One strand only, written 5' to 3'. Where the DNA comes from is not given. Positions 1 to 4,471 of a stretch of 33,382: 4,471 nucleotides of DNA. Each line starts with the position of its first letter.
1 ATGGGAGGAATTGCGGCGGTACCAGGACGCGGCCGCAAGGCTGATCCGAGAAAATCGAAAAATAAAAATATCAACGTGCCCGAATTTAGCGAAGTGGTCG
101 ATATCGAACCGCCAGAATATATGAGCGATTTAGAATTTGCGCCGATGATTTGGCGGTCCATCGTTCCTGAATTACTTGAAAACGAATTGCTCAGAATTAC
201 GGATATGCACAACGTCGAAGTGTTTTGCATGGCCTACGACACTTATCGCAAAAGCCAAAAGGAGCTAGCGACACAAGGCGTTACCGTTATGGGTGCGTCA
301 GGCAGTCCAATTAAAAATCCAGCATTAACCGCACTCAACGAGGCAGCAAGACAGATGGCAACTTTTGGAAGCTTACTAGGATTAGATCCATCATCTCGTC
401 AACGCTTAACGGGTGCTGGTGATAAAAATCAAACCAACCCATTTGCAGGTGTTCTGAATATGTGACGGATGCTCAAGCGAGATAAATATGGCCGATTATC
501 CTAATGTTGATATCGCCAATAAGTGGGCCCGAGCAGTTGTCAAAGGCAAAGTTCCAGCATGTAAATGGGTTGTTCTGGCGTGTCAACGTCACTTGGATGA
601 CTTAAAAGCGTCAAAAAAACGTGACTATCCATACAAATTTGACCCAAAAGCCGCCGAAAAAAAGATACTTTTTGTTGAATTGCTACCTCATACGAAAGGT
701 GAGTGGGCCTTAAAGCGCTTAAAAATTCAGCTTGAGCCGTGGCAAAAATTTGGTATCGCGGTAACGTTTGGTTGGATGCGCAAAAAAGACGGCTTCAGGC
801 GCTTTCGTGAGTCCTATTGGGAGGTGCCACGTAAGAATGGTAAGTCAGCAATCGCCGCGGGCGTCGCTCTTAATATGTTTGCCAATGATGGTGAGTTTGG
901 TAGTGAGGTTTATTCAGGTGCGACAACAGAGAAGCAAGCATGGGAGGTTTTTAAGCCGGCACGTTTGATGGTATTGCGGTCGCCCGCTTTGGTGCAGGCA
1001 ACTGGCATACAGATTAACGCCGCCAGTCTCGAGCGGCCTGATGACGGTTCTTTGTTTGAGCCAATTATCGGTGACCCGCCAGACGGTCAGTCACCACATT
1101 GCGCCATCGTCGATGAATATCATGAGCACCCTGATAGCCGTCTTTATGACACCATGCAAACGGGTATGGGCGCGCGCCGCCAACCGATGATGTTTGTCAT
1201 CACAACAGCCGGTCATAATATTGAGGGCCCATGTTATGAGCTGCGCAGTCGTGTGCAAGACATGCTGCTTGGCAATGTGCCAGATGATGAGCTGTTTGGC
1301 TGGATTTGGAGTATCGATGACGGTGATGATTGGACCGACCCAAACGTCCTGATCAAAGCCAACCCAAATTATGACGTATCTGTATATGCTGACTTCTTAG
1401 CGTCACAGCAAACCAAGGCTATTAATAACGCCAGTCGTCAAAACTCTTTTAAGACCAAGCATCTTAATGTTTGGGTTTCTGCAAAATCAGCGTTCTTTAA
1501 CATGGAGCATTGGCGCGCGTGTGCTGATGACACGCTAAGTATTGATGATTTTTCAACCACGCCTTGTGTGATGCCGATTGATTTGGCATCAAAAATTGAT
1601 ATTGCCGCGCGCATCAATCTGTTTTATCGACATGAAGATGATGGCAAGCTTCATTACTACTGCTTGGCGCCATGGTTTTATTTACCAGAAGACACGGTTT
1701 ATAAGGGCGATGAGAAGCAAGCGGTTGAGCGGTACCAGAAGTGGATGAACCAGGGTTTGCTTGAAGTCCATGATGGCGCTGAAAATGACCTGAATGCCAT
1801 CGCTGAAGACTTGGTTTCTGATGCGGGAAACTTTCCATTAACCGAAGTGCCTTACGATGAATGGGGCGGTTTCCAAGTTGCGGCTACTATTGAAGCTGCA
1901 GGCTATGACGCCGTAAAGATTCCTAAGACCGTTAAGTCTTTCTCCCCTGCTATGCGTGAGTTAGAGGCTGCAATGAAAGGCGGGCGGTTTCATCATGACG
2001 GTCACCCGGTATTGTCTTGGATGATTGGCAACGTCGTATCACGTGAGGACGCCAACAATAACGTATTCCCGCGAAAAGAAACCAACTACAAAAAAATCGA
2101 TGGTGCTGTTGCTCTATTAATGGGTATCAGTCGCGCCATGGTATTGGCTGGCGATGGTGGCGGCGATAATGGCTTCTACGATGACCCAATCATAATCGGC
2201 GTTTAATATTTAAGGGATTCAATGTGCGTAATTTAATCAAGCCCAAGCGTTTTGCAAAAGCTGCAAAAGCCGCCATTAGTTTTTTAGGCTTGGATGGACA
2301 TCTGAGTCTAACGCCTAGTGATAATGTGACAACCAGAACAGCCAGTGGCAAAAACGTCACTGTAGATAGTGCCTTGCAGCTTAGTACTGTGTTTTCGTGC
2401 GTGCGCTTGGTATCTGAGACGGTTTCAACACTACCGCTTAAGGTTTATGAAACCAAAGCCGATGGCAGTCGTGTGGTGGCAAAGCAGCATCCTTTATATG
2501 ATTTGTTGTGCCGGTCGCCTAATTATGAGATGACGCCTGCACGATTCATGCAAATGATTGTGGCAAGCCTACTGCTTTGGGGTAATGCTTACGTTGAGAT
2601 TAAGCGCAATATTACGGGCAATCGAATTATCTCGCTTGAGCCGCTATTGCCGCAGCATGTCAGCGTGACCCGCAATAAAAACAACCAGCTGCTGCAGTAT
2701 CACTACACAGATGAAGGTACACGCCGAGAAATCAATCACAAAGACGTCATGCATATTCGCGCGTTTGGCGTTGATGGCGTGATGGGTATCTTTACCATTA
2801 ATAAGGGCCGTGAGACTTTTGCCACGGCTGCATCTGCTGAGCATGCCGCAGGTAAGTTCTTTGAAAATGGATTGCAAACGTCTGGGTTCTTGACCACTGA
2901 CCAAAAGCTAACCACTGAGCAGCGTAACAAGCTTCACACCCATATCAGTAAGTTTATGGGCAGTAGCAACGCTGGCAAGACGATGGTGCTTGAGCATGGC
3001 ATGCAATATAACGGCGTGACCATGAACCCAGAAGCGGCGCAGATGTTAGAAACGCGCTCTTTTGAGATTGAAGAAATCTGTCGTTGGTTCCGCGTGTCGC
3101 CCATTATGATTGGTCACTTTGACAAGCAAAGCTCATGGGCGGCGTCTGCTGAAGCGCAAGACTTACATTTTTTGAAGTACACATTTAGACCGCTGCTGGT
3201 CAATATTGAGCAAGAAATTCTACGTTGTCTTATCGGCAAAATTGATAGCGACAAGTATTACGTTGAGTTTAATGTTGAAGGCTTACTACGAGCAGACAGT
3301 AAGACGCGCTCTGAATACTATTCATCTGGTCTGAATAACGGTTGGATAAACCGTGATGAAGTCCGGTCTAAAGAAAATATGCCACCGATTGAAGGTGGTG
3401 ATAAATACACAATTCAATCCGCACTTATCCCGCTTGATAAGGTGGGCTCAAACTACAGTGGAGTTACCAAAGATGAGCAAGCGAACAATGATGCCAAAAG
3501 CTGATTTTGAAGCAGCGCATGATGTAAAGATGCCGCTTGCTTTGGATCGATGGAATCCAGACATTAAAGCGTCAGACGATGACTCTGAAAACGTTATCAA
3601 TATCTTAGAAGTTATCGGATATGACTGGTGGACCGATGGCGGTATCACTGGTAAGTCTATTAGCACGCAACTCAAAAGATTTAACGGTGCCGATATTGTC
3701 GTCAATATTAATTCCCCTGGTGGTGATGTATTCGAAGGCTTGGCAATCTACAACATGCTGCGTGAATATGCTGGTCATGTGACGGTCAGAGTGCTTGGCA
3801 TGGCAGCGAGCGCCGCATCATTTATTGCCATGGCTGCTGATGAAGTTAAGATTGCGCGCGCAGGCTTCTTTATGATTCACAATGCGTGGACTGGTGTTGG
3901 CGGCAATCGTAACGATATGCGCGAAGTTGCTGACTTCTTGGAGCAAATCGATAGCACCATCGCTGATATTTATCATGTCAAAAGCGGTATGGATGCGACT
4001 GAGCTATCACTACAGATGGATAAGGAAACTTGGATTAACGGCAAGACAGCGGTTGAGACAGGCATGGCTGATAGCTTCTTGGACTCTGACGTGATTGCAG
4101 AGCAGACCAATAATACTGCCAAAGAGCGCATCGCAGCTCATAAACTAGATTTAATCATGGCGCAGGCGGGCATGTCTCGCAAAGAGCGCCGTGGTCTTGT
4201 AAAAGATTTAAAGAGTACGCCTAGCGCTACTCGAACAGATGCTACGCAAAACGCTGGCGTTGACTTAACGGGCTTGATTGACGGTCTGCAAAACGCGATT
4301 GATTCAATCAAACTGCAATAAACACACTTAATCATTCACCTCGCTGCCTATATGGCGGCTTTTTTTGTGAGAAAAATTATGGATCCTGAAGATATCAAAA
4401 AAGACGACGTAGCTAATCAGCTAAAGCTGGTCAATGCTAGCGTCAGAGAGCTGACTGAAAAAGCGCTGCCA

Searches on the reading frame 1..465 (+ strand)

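Call 28: search_protein_families(library=pfam, proteins=[window:1-465:+], max_evalue=0.001)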
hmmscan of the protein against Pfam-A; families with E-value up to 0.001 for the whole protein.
window:1-465:+ (154 aa): 1 family
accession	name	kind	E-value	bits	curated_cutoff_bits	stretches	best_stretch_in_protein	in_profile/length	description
PF05119.17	Terminase_4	-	2.5e-25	89.2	24.7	1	49-142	3-97/98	Phage terminase, small subunit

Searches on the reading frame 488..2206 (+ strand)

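Call 28: search_protein_families(library=pfam, proteins=[window:488-2206:+], max_evalue=0.001)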
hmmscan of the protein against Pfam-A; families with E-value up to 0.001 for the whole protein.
window:488-2206:+ (572 aa): 2 families
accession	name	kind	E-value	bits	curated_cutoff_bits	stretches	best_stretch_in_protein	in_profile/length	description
PF20441.4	TerL_nuclease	-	3.5e-38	131.9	24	1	264-551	2-283/286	Terminase large subunit, endonuclease domain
PF03354.21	TerL_ATPase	-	1.7e-31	109.8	23.7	1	84-255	1-175/178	Terminase large subunit, ATPase domain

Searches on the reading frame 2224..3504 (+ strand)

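Call 28: search_protein_families(library=pfam, proteins=[window:2224-3504:+], max_evalue=0.001)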
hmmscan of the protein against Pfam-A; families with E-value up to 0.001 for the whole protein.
window:2224-3504:+ (426 aa): 1 family
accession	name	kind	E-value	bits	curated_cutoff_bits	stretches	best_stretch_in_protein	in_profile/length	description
PF04860.17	Phage_portal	-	5.7e-103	344.9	39.1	1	54-385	1-321/321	Phage portal protein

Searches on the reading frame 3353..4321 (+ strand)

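Call 28: search_protein_families(library=pfam, proteins=[window:3353-4321:+], max_evalue=0.001)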
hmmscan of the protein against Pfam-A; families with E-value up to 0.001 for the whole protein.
window:3353-4321:+ (322 aa): 2 families
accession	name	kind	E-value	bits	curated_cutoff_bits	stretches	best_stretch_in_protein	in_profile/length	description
PF00574.28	CLP_protease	-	1.3e-29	103.9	20.2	1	113-244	47-180/182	Clp protease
PF25145.1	NfeD1b_N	-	2.1e-05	24.7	40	1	111-171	30-90/189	NfeD1b, N-terminal domain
